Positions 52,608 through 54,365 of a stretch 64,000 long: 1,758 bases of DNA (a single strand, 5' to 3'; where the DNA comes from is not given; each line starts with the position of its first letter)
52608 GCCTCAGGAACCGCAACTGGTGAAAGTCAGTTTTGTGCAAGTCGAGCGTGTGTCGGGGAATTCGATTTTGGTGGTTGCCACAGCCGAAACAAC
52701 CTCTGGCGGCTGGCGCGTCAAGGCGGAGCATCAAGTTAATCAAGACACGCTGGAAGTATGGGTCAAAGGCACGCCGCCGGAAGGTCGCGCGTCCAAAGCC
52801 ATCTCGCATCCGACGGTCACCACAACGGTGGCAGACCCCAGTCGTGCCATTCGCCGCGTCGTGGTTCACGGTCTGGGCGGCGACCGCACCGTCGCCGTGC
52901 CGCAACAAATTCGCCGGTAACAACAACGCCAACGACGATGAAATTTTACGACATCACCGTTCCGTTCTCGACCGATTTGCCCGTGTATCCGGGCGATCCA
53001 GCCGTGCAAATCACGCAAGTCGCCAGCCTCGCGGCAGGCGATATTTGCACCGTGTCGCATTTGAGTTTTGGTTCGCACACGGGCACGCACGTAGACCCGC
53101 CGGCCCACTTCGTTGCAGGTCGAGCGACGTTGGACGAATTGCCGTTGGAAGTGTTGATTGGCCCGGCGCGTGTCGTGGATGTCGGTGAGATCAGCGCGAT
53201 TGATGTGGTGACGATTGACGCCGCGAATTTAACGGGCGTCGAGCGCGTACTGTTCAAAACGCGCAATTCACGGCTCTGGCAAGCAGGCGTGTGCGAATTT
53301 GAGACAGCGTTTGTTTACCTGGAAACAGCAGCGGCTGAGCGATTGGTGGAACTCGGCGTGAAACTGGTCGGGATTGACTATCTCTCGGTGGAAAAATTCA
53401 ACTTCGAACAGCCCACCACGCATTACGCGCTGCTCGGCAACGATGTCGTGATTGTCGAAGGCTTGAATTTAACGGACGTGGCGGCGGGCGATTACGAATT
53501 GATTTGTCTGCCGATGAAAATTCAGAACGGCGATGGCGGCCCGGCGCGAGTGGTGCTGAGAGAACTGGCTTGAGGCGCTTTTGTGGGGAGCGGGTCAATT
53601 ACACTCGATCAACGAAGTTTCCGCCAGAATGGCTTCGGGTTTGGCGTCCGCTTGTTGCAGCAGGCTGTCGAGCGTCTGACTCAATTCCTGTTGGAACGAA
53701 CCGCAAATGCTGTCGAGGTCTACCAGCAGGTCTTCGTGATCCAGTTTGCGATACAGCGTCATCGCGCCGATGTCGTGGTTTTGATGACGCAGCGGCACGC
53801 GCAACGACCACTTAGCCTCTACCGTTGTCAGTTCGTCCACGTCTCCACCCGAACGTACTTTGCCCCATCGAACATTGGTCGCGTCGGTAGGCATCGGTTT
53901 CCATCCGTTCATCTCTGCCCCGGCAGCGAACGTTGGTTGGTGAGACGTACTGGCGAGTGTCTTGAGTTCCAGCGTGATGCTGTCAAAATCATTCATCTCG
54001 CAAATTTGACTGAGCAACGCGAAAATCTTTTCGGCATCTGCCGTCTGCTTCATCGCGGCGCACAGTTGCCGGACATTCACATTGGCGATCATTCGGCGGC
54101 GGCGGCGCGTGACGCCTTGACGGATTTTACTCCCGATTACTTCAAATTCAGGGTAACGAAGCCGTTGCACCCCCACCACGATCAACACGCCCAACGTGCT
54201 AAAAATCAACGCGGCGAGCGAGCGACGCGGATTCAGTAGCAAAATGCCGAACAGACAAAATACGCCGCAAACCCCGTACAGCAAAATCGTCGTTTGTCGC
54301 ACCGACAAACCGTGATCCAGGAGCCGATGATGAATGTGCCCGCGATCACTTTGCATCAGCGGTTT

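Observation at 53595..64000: O-antigen/EPS-type biosynthesis cluster with a compositional mosaic: GC-rich wecA/GT/asnB joined to an AT-rich GT/methyltransferase/polymerase block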

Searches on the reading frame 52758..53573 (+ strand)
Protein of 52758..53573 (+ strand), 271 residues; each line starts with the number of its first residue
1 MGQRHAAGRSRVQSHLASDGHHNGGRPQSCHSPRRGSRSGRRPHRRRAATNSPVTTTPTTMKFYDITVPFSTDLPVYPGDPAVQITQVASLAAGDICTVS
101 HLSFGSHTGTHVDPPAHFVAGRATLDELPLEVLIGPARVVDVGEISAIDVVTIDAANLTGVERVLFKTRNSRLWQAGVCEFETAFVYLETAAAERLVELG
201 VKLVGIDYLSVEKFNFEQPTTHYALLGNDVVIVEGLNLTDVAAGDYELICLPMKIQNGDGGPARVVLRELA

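Call 29: search_protein_families(library=pfam, proteins=[window:52758-53573:+], max_evalue=0.001)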
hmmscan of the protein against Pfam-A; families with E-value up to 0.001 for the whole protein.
window:52758-53573:+ (271 aa): 1 family
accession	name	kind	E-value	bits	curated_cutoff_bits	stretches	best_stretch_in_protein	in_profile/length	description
PF04199.19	Cyclase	-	5.6e-24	85.4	23.1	1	64-212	1-141/142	Putative cyclase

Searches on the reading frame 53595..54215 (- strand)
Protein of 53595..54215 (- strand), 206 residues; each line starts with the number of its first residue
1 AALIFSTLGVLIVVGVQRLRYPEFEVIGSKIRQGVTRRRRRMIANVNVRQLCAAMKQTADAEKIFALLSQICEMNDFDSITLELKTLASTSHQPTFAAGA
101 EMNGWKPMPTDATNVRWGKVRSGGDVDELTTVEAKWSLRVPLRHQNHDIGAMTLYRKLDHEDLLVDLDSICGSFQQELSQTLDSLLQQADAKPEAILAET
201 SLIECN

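Call 24: search_protein_families(library=pfam, proteins=[window:53595-54200:-], max_evalue=0.01)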
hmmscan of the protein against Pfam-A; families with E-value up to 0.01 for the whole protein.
window:53595-54200:- (201 aa): 0 families

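Call 35: find_homologous_proteins(query=window:53595-54215:-)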
Query window:53595-54215:- (206 aa): 5 proteins with E <= 0.001 among 436 candidates.
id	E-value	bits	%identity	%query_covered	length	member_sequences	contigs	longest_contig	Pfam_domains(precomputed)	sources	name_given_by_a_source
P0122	1.1e-92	327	74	99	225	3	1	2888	-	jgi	jgi:hypothetical protein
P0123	9.0e-73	262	60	100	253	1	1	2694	-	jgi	jgi:hypothetical protein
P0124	3.4e-37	146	64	53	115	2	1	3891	-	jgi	jgi:hypothetical protein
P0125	6.5e-16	76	38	69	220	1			-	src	-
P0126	1.7e-5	42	67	22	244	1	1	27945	PF00953.27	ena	-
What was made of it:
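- Tried and rejected: Only 5 hits (call 35).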
